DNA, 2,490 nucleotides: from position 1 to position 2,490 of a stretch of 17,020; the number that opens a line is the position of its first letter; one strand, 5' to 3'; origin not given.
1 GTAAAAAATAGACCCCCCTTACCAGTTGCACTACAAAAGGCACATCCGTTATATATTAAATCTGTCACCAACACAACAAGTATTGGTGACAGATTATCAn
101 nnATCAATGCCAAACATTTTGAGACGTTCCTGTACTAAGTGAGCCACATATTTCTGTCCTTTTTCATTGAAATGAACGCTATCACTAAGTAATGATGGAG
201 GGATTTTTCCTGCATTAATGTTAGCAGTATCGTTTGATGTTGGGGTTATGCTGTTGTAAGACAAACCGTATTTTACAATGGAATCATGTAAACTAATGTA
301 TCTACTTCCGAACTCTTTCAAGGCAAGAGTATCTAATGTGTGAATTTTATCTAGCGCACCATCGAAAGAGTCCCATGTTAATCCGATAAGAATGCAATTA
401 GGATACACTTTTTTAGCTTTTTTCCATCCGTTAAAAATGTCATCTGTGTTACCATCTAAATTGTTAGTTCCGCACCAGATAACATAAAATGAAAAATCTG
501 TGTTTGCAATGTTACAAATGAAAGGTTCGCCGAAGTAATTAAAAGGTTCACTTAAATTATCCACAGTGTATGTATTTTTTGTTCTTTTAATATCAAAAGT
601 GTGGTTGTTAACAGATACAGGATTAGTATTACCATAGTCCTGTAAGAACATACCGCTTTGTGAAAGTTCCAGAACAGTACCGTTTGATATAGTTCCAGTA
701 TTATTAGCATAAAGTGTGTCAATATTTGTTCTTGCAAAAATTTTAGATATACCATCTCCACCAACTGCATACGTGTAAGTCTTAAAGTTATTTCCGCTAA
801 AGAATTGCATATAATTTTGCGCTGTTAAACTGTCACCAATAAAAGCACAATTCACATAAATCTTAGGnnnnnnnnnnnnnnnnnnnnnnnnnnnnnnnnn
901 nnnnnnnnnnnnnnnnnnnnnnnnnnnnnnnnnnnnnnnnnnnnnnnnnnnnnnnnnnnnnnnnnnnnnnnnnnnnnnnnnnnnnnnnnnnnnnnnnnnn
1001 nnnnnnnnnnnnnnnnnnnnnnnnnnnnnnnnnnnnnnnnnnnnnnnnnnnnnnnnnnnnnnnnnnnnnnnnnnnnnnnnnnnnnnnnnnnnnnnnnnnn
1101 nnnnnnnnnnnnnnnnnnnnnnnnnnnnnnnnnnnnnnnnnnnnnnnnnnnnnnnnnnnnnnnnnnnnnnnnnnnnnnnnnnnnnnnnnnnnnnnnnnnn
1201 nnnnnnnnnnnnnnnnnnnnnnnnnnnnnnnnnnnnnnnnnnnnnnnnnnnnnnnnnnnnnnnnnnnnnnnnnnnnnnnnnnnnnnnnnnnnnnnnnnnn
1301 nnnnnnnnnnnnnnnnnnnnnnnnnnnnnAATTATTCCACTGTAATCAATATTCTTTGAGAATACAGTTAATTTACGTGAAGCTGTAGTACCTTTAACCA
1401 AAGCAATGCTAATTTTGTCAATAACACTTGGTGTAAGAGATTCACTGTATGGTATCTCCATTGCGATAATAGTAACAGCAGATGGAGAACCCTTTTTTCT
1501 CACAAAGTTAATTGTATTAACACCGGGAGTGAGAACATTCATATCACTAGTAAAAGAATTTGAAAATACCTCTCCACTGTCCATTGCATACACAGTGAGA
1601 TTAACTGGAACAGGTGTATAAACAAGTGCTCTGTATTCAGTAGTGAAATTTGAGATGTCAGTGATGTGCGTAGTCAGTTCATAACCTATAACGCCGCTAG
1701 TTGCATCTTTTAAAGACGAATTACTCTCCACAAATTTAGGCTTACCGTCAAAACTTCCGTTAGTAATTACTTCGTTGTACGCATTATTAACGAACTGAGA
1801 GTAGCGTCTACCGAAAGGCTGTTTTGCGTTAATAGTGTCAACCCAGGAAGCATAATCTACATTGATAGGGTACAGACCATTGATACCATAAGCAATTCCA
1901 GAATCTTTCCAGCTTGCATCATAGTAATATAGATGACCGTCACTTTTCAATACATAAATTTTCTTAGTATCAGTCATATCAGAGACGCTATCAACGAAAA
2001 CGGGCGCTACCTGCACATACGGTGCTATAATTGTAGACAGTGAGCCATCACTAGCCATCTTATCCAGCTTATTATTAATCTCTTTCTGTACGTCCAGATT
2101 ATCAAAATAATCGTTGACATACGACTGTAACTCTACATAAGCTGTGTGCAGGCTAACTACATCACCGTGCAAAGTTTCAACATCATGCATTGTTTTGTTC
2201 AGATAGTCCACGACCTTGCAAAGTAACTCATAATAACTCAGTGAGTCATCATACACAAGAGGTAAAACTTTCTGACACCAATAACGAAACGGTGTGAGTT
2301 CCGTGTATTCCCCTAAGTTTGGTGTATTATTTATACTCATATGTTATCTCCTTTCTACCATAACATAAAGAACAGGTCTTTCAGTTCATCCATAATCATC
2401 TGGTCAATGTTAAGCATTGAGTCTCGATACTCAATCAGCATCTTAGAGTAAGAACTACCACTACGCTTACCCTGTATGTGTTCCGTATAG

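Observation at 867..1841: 100%-identical 465-bp in-frame duplication inside the receptor-binding appendage gene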

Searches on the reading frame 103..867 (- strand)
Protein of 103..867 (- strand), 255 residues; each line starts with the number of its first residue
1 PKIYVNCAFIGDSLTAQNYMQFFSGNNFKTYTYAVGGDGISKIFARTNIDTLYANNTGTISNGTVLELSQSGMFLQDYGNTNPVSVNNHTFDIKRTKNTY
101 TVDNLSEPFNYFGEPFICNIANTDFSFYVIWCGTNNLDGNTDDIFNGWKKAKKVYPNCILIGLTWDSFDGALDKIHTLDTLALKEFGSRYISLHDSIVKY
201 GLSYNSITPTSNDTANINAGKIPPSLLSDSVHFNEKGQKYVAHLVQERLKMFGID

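Call 8: search_protein_families(library=pfam, proteins=[window:103-867:-], max_evalue=10)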
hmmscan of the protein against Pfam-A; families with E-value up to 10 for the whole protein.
seq(255 aa): 3 families
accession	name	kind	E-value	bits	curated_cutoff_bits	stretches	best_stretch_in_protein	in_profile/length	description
PF13472.12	Lipase_GDSL_2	-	0.19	12.6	32.9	1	9-239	1-177/178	GDSL-like Lipase/Acylhydrolase family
PF19495.4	DUF6030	-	0.38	10.7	26.7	1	160-190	180-210/254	Family of unknown function (DUF6030)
PF00657.28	Lipase_GDSL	-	1.1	9.8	23.6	0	185-244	165-207/208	GDSL-like Lipase/Acylhydrolase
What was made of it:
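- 103..864 (-): C-terminal SGNH/GDSL hydrolase domain (aa 493-746). Motifs: block I GDSL at 826-837, block II GG at 757-762, block III GTNN at 460-471, block V DSVH at 172-183. The window's own sequence gives only E=0.19 (call 8).
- On SGNH/GDSL hydrolase: The window sequence alone gives only E=0.19 (call 8).
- The window's own SGNH domain fails Pfam thresholds (E=0.19, call 8).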

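Call 52: search_solved_structures(query=A2, max_evalue=1, show_alignments=2)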
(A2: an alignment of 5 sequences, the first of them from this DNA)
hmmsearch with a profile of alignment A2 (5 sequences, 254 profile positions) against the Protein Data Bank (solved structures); distinct sequences matched with E-value up to 1: 22.
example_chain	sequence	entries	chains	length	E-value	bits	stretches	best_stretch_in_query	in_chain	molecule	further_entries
3dt6_A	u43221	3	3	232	2.6e-05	26.9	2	4-48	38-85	Brain Platelet-activating factor acetylhydrolase IB subunit alpha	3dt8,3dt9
1fxw_A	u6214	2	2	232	6.7e-05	25.6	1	126-163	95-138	PLATELET-ACTIVATING FACTOR ACETYLHYDROLASE IB GAMMA SUBUNIT | PLATELET-ACTIVATING FACTOR ACETYLHYDROLASE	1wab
1es9_A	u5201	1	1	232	6.8e-05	25.6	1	126-163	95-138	PLATELET-ACTIVATING FACTOR ACETYLHYDROLASE IB GAMMA SUBUNIT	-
1bwq_A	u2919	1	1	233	8.3e-05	25.3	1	126-163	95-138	PLATELET-ACTIVATING FACTOR ACETYLHYDROLASE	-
1bwr_A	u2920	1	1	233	0.00033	23.3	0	4-48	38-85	PLATELET-ACTIVATING FACTOR ACETYLHYDROLASE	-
3p94_A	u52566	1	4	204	0.00041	23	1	5-70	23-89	GDSL-like Lipase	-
1fxw_F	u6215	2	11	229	0.0006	22.4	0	122-163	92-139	PLATELET-ACTIVATING FACTOR ACETYLHYDROLASE IB BETA SUBUNIT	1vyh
1bwp_A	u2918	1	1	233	0.00071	22.2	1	126-163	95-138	PLATELET-ACTIVATING FACTOR ACETYLHYDROLASE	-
9hi6_A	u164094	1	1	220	0.0022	20.6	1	2-60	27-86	FI6-focused design_04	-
4ppy_A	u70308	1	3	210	0.0045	19.6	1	2-83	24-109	Putative acylhydrolase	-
7ddy_D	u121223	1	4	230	0.0061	19.2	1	5-54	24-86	G-D-S-L family lipolytic protein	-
9sij_A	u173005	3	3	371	0.0067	19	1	9-234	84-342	Tail spike protein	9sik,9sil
9hi4_C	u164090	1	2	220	0.0088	18.6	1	2-76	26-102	FI6-focused design_03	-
9hi5_A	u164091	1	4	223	0.024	17.2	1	2-78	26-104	GDSL-like protein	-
4iyj_A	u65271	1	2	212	0.049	16.2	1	2-79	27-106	GDSL-like protein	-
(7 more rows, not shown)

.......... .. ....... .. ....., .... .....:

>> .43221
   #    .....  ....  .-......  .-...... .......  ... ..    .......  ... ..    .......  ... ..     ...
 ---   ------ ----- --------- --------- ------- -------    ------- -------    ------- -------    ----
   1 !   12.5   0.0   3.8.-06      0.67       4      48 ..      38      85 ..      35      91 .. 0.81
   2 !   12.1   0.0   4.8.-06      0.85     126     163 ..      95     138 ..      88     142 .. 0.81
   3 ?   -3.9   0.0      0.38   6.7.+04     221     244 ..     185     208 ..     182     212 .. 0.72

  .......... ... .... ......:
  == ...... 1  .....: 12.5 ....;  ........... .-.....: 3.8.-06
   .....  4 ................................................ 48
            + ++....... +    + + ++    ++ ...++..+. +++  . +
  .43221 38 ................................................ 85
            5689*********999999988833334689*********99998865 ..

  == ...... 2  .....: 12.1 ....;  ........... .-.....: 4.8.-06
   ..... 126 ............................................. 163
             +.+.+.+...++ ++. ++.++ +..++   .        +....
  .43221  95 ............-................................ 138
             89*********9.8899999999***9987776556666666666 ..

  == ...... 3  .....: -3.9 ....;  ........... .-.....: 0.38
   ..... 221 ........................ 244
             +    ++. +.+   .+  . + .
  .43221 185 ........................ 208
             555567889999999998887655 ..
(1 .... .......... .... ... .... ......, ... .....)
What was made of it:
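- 103..864 (-): The A2 profile hits PAF-acetylhydrolase Ib and GDSL lipase structures at E=2.6e-5 to 4e-4, and a phage tail spike (9sij) (call 52).
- On SGNH/GDSL hydrolase: The A2 profile hits PAF-AH Ib at E=2.6e-5 and GDSL-like lipase 3p94 at 4e-4 (call 52).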

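Call 53: search_protein_families(library=pfam, alignment_id=A2, max_evalue=0.1)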
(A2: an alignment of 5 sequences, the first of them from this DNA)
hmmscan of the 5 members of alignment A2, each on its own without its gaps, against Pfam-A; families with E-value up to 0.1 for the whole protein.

A. member 1, seq(255 aa): 0 families

B. families by the number of members that match (of 5 scanned): 4 families
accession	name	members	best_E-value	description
PF00657.28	Lipase_GDSL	3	2.8e-06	GDSL-like Lipase/Acylhydrolase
PF13472.12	Lipase_GDSL_2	2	8e-09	GDSL-like Lipase/Acylhydrolase family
PF14606.12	Lipase_GDSL_3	1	0.0018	GDSL-like Lipase/Acylhydrolase family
PF03020.21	LEM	1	0.075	LEM domain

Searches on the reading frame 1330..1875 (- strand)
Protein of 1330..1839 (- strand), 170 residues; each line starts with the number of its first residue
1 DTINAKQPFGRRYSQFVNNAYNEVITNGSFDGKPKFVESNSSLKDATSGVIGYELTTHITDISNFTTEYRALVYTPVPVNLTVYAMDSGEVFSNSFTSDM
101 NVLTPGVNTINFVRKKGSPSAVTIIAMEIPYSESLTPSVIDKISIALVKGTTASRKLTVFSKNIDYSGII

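Call 8: search_protein_families(library=pfam, proteins=[window:1378-1839:-], max_evalue=10)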
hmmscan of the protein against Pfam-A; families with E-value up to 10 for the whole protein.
seq(154 aa): 0 families

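Call 35: search_protein_representatives(protein=window:1330-1839:-)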
Query: 170 residues. Proteins with E-value up to 0.001 (for the whole library): 5; up to 1e-10: 3; up to 1e-30: 1. The best 5 are listed.
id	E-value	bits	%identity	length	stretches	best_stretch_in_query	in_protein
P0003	1.1e-148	506.3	77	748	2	1-170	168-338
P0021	3.8e-19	85.7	37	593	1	2-150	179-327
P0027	1.5e-14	70.7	34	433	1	2-150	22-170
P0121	5.5e-07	46.2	38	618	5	67-109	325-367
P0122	3.4e-06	43.6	30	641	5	80-143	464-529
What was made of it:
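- The module has almost no detectable homologues outside this phage family: 5 hits among 1.8 billion representatives (call 35).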

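Call 41: find_homologous_proteins(query=A1, max_evalue=0.001)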
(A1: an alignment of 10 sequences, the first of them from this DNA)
Query A1 (10 sequences): 1109 candidates shared short words with the query, none scored E <= 0.001.
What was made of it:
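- Tried and rejected: A profile search of the 5.8-billion-protein set with module alignment A1 returned no hits at E<=0.001 (call 41).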

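Call 45: predict_structure(alignment_id=A1)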
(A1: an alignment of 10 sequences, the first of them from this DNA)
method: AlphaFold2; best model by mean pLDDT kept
length: 171 residues; sequences in the alignment: 10
mean_pLDDT: 86.6   pTM: 0.83
mean pLDDT of the five models: 86.6, 86.2, 85.9, 85.9, 85.3
residues with pLDDT >= 90: 116; 70-90: 32; 50-70: 13; < 50: 10
segments of 3 or more residues with pLDDT < 50: 1-4, 166-171
pLDDT, mean of each block of 10 residues (from residue 1): 51 74 95 92 95 88 94 90 95 94 89 91 93 95 92 96 53 40
secondary structure, 60 per line:
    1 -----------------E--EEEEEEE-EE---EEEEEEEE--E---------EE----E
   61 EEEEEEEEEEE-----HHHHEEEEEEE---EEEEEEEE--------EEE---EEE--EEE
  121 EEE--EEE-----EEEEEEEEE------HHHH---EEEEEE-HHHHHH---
elements in order: E21-27 E34-41 E60-71 H77-80 E81-87 E91-98 E107-109 E113-115 E118-123 E126-128 E134-142 H149-152 E156-161 H163-168
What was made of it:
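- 1377..1841 (-): Repeat copy encoding module M1 (aa 168-322; codons at 1375-1839). AF2 predicts a jelly-roll fold (call 45).
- On Galactose-binding-domain-like jelly-roll (the fold class of CBM6/29/32/35, discoidin, SUN and APC10): The all-beta model is confident (pLDDT 86.6, call 45).
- The AF2 model has pLDDT 86.6 and pTM 0.83 and is all-beta (call 45).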

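Call 47: fold_search(model_id=the predicted structure, library=pdb)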
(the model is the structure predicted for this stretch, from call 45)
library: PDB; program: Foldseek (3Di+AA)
matches with E <= 10: 1632; with E <= 0.001: 1
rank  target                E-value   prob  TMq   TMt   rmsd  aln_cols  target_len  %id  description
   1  5ed8                  4.3e-04  0.99  0.36  0.26  13.7       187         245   11  Crystal structure of CC2-SUN of mouse SUN2 (released 2016-01-13)
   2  8iq9_A                1.6e-03  0.98  0.28  0.11   5.9       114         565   10  Crystal structure of trimeric K2-2 TSP in complex with tetrasaccharide and octasaccharide (released 2024-02-21)
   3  4zy9_A                2.2e-03  1.00  0.36  0.44   4.6       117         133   11  X-ray crystal structure of selenomethionine-labelled V110M mutant of chitosan-binding module 1 derived from chitosanas (released 2016-04-13)
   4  4zxe_A                2.4e-03  1.00  0.36  0.44   5.1       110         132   11  X-ray crystal structure of chitosan-binding module 1 derived from chitosanase/glucanase from Paenibacillus sp. IK-5. (released 2016-04-13)
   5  1w90_B                2.4e-03  1.00  0.41  0.47   6.4       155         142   12  CBM29-2 mutant D114A: Probing the Mechanism of Ligand Recognition by Family 29 Carbohydrate Binding Modules (released 2005-03-18)
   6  4dxt                  2.9e-03  1.00  0.38  0.34   4.7       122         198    8  Human SUN2 (AA 522-717) (released 2012-06-06)
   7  6wmg                  2.9e-03  1.00  0.35  0.31   6.4       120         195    8  Human Sun2 (500-717) (released 2020-12-02)
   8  6wme_A                3.0e-03  1.00  0.38  0.34   4.6       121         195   10  Human Sun2-KASH3 complex (released 2020-12-02)
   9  1w8w_B                3.0e-03  1.00  0.41  0.48   6.4       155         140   12  CBM29-2 mutant Y46A: Probing the Mechanism of Ligand Recognition by Family 29 Carbohydrate Binding Modules (released 2005-03-22)
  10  4oyu_B                3.0e-03  1.00  0.45  0.43   7.0       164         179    8  Crystal structure of the N-terminal domains of muskelin (released 2015-02-11)
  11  8auw_B                3.0e-03  0.99  0.43  0.04  10.2       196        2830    9  Cryo-EM structure of human BIRC6 in complex with SMAC. (released 2023-02-15)
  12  4zxe_C                3.2e-03  1.00  0.34  0.41   5.1       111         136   11  X-ray crystal structure of chitosan-binding module 1 derived from chitosanase/glucanase from Paenibacillus sp. IK-5. (released 2016-04-13)
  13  8iqe_B                3.2e-03  0.96  0.28  0.12   5.9       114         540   10  Crystal structure of tetrameric K2-2 TSP (released 2024-02-21)
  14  8atm_A                3.4e-03  1.00  0.41  0.05   6.0       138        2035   11  Structure of the giant inhibitor of apoptosis, BIRC6 (composite map) (released 2023-03-08)
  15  1w9f_B                3.4e-03  1.00  0.41  0.48   6.4       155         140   11  CBM29-2 mutant R112A: Probing the Mechanism of Ligand Recognition by Family 29 Carbohydrate Binding Modules (released 2005-03-22)
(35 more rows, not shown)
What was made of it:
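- Foldseek gives probability 0.99-1.0 for CBM32, CBM29, SUN, APC10 and discoidin domains, and for a phage tailspike CBM (call 47).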

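Call 49: fold_search(model_id=the predicted structure, library=viral)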
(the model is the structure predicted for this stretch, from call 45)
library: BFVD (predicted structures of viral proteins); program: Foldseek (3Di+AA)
matches with E <= 10: 1772; with E <= 0.001: 2
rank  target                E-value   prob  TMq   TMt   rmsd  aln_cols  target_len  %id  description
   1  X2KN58                3.3e-04  0.96  0.30  0.13   9.2       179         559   11  Minor tail protein [Mycobacterium phage Hawkeye]
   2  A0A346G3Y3            3.7e-04  0.98  0.31  0.19  10.2       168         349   12  (no name in the UniProt tables at hand)
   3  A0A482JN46            1.1e-03  1.00  0.38  0.11   4.7       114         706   13  Minor tail protein [Gordonia phage BrutonGaster]
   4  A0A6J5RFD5            1.3e-03  0.99  0.39  0.16   7.0       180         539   12  Baseplate protein J-like [uncultured Caudovirales phage]
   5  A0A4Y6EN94            1.4e-03  0.97  0.29  0.10   8.0       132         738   12  LysinA, hydrolase domain [Arthrobacter phage Kumotta]
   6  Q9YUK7                1.7e-03  0.84  0.26  0.29  12.3       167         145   16  Structural polyprotein (Fragment) [Avian infectious bursal disease virus]
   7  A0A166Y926            1.9e-03  0.99  0.39  0.09   6.4       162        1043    7  Minor tail protein [Gordonia phage OneUp]
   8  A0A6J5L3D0            1.9e-03  0.84  0.28  0.20  10.4       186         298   10  GLEYA adhesin domain containing protein [uncultured Caudovirales phage]
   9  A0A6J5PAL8            1.9e-03  0.57  0.23  0.22  11.0       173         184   11  Uncharacterized protein [uncultured Caudovirales phage]
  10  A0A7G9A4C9            2.1e-03  0.99  0.40  0.40   7.5       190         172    6  Discoidin domain-containing protein [Bacteriophage sp.]
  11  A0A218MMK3            2.1e-03  0.87  0.29  0.22  12.1       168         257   12  Uncharacterized protein [uncultured virus]
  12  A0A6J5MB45            2.2e-03  0.97  0.37  0.12   8.5       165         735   12  Uncharacterized protein [uncultured Caudovirales phage]
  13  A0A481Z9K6            2.2e-03  0.75  0.25  0.22  10.1       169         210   11  Collagen triple helix repeat protein [Pithovirus LCPAC401]
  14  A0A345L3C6            2.6e-03  0.97  0.32  0.12   8.1       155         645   14  (no name in the UniProt tables at hand)
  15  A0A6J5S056            2.6e-03  0.87  0.26  0.08  12.1       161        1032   10  Peptidase S74 domain-containing protein [uncultured Caudovirales phage]
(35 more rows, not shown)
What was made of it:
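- It also matches phage minor tail proteins (call 49). The fold class is the one used by many CBMs and by phage receptor-binding domains (calls 47, 49).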

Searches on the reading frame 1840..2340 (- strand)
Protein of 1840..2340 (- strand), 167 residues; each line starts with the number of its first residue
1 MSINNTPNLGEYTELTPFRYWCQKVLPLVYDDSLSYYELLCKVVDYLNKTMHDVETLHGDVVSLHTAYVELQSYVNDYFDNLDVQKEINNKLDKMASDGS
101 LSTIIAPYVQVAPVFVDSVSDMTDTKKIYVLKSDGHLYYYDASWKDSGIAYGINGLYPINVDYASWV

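Call 8: search_protein_families(library=pfam, proteins=[window:1840-2340:-], max_evalue=10)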
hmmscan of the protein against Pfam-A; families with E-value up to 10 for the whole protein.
seq(167 aa): 2 families
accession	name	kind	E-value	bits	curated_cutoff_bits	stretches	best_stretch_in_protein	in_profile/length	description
PF14084.11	DUF4264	-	0.03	14.4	27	1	33-54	9-30/52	Protein of unknown function (DUF4264)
PF21832.1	DUF6892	-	0.047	14.3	24.6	1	55-125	35-100/136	Family of unknown function (DUF6892)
